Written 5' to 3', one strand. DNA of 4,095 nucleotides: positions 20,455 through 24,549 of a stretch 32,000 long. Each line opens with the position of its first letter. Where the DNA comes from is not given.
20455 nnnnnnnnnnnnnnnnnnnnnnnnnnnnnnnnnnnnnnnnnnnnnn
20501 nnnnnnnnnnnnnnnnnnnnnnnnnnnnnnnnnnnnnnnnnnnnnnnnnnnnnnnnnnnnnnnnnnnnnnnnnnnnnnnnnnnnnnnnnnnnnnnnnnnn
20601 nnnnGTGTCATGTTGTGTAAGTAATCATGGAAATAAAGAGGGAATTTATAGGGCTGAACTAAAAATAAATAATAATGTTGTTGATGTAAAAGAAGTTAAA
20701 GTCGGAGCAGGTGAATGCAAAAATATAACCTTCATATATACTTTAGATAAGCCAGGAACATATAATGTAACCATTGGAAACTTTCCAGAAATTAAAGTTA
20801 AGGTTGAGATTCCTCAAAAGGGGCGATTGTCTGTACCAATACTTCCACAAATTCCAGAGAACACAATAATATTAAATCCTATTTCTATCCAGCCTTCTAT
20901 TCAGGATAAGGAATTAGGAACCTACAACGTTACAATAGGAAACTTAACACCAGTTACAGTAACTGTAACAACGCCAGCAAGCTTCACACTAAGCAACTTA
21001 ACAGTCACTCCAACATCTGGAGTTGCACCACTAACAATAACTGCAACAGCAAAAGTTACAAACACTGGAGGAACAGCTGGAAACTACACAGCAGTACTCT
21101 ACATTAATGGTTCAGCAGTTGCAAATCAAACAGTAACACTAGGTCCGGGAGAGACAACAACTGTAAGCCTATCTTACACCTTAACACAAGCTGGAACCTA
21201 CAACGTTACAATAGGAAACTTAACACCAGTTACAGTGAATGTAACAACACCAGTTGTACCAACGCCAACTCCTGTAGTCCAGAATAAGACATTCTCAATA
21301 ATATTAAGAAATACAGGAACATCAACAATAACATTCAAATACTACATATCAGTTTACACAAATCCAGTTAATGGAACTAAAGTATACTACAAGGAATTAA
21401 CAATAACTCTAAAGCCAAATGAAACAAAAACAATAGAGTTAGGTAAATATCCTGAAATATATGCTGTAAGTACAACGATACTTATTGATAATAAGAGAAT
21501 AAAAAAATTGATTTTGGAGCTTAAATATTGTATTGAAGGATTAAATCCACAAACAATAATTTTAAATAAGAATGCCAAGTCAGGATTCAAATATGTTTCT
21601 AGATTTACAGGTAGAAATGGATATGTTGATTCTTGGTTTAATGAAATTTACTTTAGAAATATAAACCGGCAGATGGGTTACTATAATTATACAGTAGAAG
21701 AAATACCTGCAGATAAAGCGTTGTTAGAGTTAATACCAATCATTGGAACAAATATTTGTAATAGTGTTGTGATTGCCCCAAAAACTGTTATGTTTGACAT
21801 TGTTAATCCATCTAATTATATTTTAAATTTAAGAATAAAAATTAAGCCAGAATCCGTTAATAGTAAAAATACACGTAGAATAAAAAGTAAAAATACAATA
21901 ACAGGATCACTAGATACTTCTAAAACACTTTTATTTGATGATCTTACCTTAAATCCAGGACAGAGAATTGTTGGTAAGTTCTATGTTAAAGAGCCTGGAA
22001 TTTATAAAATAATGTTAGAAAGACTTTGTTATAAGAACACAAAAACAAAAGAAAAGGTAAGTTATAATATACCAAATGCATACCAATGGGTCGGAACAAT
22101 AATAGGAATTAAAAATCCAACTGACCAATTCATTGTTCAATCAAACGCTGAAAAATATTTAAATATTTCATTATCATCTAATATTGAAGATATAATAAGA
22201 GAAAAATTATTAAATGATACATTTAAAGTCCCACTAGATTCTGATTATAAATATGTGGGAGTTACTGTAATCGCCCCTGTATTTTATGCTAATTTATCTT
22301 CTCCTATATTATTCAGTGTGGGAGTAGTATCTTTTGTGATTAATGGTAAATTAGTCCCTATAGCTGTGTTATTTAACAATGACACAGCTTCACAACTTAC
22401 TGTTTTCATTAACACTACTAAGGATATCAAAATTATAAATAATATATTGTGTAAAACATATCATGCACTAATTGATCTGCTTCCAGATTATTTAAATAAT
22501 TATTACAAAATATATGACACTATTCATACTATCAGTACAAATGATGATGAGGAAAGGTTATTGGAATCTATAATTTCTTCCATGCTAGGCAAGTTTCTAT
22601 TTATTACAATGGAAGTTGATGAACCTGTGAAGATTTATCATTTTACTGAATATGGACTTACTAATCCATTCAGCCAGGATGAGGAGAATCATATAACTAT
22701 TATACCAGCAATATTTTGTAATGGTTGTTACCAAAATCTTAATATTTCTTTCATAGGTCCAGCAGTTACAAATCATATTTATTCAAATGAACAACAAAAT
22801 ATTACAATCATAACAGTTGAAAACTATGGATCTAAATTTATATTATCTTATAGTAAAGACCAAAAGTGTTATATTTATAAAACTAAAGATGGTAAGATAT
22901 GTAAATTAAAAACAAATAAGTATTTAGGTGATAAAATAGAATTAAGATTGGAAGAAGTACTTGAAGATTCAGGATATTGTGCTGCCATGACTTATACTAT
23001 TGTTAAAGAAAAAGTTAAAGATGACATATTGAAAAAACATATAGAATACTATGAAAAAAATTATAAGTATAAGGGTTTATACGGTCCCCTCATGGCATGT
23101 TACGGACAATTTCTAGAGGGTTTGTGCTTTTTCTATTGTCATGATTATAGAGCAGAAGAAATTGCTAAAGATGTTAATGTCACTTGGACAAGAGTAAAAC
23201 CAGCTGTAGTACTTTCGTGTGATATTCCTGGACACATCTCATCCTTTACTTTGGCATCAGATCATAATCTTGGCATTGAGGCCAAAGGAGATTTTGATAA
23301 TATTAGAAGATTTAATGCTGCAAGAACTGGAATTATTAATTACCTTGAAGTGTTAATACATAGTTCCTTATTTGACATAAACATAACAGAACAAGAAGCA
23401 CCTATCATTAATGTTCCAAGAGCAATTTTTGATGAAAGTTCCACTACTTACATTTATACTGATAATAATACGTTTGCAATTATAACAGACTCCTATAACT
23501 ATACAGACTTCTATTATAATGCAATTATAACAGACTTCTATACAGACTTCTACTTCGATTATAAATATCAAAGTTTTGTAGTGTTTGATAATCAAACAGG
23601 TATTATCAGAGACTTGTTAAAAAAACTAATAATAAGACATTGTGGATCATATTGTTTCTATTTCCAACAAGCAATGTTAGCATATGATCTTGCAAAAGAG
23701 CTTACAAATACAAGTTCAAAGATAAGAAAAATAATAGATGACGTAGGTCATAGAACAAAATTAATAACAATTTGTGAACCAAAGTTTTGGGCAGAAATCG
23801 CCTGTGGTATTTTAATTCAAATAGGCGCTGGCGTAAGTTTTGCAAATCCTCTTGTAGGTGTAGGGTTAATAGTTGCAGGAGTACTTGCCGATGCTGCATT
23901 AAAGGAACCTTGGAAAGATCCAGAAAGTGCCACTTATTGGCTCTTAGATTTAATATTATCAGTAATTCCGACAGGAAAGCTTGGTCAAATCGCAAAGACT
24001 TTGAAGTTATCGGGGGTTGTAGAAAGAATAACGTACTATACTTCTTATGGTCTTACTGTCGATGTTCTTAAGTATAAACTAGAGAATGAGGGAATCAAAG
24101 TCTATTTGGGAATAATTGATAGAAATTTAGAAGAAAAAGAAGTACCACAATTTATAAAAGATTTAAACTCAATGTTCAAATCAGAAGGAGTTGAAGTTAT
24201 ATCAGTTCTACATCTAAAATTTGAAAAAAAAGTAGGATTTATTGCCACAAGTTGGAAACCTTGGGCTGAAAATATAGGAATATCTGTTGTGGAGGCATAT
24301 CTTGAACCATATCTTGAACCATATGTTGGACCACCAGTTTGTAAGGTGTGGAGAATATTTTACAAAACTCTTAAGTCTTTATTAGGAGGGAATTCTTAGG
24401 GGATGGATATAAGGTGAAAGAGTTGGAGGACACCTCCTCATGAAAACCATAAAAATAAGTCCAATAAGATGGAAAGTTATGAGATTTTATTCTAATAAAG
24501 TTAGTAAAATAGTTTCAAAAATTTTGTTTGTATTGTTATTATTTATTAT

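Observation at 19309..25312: Possible archaeal polymorphic-toxin-like locus: giant secreted repeat protein with a membrane-active-looking C-terminus followed by a polytopic membrane paralog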

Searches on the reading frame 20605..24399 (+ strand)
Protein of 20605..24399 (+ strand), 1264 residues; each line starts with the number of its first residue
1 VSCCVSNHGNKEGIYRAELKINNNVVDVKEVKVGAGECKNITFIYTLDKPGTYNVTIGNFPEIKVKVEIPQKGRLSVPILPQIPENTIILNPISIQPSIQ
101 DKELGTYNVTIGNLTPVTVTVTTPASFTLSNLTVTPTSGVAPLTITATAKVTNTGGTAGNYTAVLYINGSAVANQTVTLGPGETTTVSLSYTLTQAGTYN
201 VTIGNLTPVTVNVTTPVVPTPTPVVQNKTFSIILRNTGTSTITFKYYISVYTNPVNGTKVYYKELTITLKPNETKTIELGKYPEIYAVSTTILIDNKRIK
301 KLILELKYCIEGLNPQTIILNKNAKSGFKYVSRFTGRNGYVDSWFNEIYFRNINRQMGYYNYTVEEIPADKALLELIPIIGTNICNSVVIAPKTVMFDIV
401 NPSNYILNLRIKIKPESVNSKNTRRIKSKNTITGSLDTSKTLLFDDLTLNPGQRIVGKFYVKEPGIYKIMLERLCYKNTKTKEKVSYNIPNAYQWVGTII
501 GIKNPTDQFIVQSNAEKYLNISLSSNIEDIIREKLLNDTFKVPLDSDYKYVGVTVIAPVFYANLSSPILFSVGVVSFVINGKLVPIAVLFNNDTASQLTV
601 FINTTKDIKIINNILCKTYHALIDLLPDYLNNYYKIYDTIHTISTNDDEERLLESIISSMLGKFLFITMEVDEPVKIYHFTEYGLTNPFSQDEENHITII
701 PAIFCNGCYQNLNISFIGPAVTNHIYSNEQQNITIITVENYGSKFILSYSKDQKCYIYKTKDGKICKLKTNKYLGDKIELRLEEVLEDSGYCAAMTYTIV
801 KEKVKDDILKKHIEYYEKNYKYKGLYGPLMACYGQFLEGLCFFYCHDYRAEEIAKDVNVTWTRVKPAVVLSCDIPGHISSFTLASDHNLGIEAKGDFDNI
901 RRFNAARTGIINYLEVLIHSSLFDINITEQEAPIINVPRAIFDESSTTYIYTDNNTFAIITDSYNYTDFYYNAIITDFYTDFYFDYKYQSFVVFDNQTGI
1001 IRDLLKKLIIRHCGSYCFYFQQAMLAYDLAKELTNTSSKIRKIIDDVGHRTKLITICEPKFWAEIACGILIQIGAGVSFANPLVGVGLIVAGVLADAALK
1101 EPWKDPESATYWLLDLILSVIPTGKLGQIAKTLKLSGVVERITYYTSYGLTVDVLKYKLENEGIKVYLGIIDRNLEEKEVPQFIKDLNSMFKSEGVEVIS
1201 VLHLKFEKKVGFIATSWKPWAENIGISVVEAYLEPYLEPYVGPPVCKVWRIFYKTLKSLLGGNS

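Call 4: search_protein_families(library=pfam, proteins=[window:20605-24399:+], max_evalue=1)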
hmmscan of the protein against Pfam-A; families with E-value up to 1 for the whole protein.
window:20605-24399:+ (1264 aa): 13 families
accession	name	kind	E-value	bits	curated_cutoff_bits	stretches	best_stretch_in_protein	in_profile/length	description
PF07705.17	CARDB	-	3e-08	34.2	22.7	1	132-202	8-80/101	CARDB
PF22544.2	HYDIN_VesB_CFA65-like_Ig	-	0.0012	19.5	25.5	1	146-201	22-80/100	HYDIN/CFA65/VesB-like, Ig-like domain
PF22073.2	Cep192_D4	-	0.002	18.7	35.5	0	224-279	18-76/112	Cep192 domain 4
PF21633.3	MOV-10_Ig-like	-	0.002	18.6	27.4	0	226-278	32-87/126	Helicase MOV-10, Ig-like domain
PF00927.28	Transglut_C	-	0.0043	17.6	26.6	1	220-286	9-79/106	Transglutaminase family, C-terminal ig like domain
PF24542.1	Ig_TPPC8_C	-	0.0067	16.7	27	1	173-202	66-95/103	TPPC8 C-terminal Ig-like domain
PF16353.11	LacZ_4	-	0.0083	16.8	27.3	0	162-200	18-59/87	Beta-galactosidase, domain 4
PF13954.11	PapC_N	-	0.012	16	27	0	157-211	27-82/146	PapC N-terminal domain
PF18368.7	Ig_GlcNase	-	0.038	14.6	26.3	0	205-279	17-84/105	Exo-beta-D-glucosaminidase Ig-fold domain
PF14064.11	HmuY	-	0.05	14.2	27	1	723-776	88-145/157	HmuY protein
PF00630.25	Filamin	-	0.3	12.4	26.9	0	163-203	40-80/93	Filamin/ABP280 repeat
PF09394.16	Inhibitor_I42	-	0.36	11.6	27.2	0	181-250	4-77/91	Chagasin family peptidase inhibitor I42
PF13464.11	RodZ_C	-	0.65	10.4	23.9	0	190-214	30-54/72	RodZ C-terminal domain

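Call 5: search_protein_families(library=ncbifam, proteins=[window:20605-24399:+], max_evalue=1)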
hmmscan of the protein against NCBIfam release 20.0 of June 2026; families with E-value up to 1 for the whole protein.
window:20605-24399:+ (1264 aa): 0 families

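Call 10: find_homologous_proteins(query=window:20605-24399:+, max_evalue=0.001)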
Query window:20605-24399:+ (1264 aa): 33 proteins with E <= 0.001 among 8000 candidates.
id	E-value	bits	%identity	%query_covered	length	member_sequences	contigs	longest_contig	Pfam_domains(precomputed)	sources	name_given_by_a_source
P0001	6.8e-149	516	73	19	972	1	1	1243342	-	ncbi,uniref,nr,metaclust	ncbi:hypothetical protein Mfer_1076 [Methanothermus fervidus DSM 2088]|uniref:Uncharacterized protei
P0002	1.2e-46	177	32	16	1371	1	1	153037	PF13229.13,PF09373.16,PF16640.12,PF05048.20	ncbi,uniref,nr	ncbi:right-handed parallel beta-helix repeat-containing protein [Methanothermobacter sp.]|uniref:rig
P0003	1.0e-45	174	34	17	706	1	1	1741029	PF13229.13,PF16640.12,PF07705.18,PF05048.20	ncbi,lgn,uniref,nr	ncbi:hypothetical protein FVF72_00595 [Methanothermobacter sp. KEPCO-1]|uniref:CARDB domain-containi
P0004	8.0e-43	165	33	16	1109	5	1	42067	PF16318.12,PF13229.13,PF09373.16,PF16640.12,PF05048.20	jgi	-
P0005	4.4e-39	152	53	9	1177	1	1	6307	PF02369.23,PF00404.25,PF16640.12,PF07705.18,PF26198.1,PF09134.17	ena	-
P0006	3.6e-36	143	51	12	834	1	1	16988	-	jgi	jgi:hypothetical protein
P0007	1.1e-35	141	57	9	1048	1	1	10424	PF07705.18,PF11824.14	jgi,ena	-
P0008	3.2e-22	96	57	7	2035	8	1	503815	PF13229.13,PF16820.12,PF00801.27,PF07705.18,PF05048.20,PF18911.7,PF11824.14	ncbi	ncbi:MAG: DUF3344 domain-containing protein, partial [Methanothermobacter tenebrarum]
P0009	4.3e-22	96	21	16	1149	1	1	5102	PF13584.13,PF07705.18,PF22544.3,PF00082.28,PF05506.18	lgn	-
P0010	6.5e-20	89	39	16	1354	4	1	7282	-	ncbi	-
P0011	1.1e-16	78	41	8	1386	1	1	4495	PF07760.17,PF07495.20,PF22352.3,PF00801.27,PF00207.29,PF07705.18,PF02221.21,PF22544.3,PF03448.23,PF18911.7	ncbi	-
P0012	2.1e-14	71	55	8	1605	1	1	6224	PF00801.27,PF18998.7,PF07705.18,PF02368.25,PF18911.7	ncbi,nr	ncbi:MAG: PKD domain-containing protein, partial [Methanosarcinales archaeon]|nr:PKD domain-containi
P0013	3.1e-13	67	38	16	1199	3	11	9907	-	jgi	-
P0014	4.2e-13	66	44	8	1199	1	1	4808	PF02369.23,PF07705.18,PF01835.26,PF09134.17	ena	-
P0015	1.8e-11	61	45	8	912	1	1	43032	PF13229.13,PF07705.18,PF02368.25,PF05048.20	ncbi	-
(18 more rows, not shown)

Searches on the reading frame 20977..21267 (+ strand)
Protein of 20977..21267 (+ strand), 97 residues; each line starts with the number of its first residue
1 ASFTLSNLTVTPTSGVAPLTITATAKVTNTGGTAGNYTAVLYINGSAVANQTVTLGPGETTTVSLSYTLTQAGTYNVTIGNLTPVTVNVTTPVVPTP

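Call 95: search_protein_families(library=pfam, proteins=[window:20977-21267:+], max_evalue=0.01)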
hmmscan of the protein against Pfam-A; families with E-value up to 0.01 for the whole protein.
seq(97 aa): 3 families
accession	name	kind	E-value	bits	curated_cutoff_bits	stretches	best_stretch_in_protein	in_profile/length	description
PF07705.17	CARDB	-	2.3e-09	37.8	22.7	1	8-79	8-81/101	CARDB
PF22544.2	HYDIN_VesB_CFA65-like_Ig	-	0.003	18.2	25.5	1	22-78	22-81/100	HYDIN/CFA65/VesB-like, Ig-like domain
PF24542.1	Ig_TPPC8_C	-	0.0088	16.3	27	1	49-78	66-95/103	TPPC8 C-terminal Ig-like domain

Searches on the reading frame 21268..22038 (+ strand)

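Call 95: search_protein_families(library=pfam, proteins=[window:21268-22038:+], max_evalue=0.01)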
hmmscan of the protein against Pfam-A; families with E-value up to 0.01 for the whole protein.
seq(257 aa): 1 family
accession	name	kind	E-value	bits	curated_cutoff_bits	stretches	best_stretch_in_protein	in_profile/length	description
PF21633.3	MOV-10_Ig-like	-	0.0054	17.3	27.4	0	5-57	32-87/126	Helicase MOV-10, Ig-like domain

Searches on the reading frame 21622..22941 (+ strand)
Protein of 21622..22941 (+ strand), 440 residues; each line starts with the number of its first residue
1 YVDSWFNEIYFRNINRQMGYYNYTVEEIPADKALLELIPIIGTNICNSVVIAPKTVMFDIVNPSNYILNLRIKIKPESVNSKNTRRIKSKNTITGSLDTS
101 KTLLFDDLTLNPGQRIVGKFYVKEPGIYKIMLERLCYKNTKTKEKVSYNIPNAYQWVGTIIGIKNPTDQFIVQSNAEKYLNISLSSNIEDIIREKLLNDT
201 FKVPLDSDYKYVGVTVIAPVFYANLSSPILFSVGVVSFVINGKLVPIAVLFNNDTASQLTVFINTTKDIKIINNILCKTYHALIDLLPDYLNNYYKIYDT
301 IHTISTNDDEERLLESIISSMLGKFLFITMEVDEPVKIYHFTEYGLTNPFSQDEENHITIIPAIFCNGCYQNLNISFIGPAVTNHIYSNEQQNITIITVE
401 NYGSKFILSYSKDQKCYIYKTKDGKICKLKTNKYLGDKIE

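Call 22: search_protein_families(library=pfam, proteins=[window:21622-22800:+], max_evalue=10)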
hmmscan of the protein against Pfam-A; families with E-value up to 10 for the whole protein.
window:21622-22800:+ (393 aa): 2 families
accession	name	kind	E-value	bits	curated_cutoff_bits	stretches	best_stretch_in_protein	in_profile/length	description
PF04607.23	RelA_SpoT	-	0.02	15.6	27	2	86-165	2-80/113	Region found in RelA / SpoT proteins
PF07299.16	EF-G-binding_N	-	0.065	14.1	27.1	1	257-318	15-76/83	Elongation factor G-binding protein, N-terminal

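Call 88: search_protein_families(library=padloc, proteins=[window:21622-22941:+], max_evalue=0.1)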
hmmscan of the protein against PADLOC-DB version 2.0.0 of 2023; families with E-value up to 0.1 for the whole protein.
window:21622-22941:+ (440 aa): 0 families

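Call 89: search_protein_families(library=phrogs, proteins=[window:21622-22941:+], max_evalue=0.1)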
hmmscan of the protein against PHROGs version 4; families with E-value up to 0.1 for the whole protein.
window:21622-22941:+ (440 aa): 1 family
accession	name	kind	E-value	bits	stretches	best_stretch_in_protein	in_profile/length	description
phrog_7294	-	unknown function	0.098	14.1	0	405-429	50-74/75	-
